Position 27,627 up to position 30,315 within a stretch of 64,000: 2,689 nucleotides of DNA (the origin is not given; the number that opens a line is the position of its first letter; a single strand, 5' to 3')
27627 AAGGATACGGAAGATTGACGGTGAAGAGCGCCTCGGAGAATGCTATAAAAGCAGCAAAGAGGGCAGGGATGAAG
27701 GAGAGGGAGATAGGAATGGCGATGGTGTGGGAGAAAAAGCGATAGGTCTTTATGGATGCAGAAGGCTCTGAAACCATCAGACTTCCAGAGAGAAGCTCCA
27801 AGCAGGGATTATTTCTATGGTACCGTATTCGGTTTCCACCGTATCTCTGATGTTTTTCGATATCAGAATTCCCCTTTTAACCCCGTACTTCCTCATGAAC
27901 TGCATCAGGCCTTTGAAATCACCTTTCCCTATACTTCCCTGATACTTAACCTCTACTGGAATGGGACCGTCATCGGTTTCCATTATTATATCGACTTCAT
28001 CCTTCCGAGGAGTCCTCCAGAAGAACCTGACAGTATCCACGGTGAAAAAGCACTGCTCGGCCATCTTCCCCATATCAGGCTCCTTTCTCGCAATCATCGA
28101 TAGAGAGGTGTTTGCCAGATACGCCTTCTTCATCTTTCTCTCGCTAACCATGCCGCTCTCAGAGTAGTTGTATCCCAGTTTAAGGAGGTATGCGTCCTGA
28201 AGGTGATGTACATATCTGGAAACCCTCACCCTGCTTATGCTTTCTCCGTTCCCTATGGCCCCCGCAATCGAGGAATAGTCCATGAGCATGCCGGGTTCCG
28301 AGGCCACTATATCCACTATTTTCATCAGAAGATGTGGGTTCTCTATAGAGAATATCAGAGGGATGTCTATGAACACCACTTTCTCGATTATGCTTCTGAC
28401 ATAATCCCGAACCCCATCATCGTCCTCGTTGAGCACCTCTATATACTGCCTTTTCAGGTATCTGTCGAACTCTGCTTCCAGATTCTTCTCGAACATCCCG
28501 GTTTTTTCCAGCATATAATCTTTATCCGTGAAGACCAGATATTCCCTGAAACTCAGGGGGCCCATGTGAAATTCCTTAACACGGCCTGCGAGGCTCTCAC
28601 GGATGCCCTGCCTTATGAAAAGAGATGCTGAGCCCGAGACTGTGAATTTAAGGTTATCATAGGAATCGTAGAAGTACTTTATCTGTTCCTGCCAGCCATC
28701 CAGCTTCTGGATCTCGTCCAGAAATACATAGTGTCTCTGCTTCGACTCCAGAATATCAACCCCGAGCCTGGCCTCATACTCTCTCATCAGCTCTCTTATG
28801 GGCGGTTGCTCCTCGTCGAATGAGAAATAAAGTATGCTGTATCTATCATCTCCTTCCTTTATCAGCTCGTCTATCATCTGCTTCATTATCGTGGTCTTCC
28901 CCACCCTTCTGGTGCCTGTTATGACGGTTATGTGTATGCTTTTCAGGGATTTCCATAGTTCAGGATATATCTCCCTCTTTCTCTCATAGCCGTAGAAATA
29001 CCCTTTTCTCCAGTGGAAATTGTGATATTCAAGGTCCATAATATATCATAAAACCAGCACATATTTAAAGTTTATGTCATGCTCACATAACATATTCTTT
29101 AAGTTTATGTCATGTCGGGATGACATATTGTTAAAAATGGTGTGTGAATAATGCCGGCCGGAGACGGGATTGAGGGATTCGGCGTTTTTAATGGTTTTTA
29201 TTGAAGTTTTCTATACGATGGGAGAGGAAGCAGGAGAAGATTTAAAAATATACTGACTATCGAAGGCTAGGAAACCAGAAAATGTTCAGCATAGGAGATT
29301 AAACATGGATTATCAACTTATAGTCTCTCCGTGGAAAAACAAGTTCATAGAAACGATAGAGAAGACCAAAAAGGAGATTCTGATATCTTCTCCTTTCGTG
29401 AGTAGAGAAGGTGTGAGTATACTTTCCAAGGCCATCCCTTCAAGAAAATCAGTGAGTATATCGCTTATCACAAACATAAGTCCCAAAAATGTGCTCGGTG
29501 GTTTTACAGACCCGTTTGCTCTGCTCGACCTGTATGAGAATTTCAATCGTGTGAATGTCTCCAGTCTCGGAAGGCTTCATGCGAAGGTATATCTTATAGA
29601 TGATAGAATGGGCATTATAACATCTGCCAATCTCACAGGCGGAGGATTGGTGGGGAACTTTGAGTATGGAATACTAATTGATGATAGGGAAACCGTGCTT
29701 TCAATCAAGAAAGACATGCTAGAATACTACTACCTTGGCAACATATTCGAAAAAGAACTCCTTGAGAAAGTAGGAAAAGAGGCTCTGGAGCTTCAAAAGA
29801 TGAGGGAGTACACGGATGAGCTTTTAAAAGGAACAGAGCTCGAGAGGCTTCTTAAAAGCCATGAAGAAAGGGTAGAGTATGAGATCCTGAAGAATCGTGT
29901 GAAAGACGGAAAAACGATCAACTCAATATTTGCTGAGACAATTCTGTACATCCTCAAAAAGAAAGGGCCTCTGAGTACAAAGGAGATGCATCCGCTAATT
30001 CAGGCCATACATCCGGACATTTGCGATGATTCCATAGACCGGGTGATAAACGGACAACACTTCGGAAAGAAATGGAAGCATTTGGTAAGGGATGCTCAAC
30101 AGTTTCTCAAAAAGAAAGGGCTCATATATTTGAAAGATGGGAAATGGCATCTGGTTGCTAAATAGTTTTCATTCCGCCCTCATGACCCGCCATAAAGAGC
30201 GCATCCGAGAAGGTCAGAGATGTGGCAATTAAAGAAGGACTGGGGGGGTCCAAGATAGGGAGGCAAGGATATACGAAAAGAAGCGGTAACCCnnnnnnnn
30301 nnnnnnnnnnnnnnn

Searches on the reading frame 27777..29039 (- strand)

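Call 31: search_protein_families(library=pfam, proteins=[window:27777-29039:-], max_evalue=0.001)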
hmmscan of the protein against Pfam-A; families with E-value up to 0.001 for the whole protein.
window:27777-29039:- (420 aa): 5 families
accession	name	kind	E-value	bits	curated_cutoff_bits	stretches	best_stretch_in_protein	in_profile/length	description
PF13173.12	AAA_14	-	1.8e-36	125.4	27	1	37-168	4-129/129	AAA domain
PF13635.12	DUF4143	-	6.1e-14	52.5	28.1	1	225-366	3-159/160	Domain of unknown function (DUF4143)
PF01637.24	ATPase_2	-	1.3e-05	25.6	33.2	1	29-76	14-59/225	ATPase domain predominantly from Archaea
PF13401.12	AAA_22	-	9.7e-05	23.1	27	0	37-113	7-96/130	AAA domain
PF24883.2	NPHP3_N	-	0.00045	20.9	24.8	1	29-78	15-62/164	Nephrocystin 3, N-terminal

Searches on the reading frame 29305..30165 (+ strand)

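Call 31: search_protein_families(library=pfam, proteins=[window:29305-30165:+], max_evalue=0.001)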
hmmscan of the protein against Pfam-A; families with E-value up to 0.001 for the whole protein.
window:29305-30165:+ (286 aa): 2 families
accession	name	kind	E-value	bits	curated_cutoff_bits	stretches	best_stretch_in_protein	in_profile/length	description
PF13091.12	PLDc_2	-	8.5e-14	52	27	1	15-138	2-128/132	PLD-like domain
PF00614.28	PLDc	-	8.6e-07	29.2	21.9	1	88-113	2-27/28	Phospholipase D Active site motif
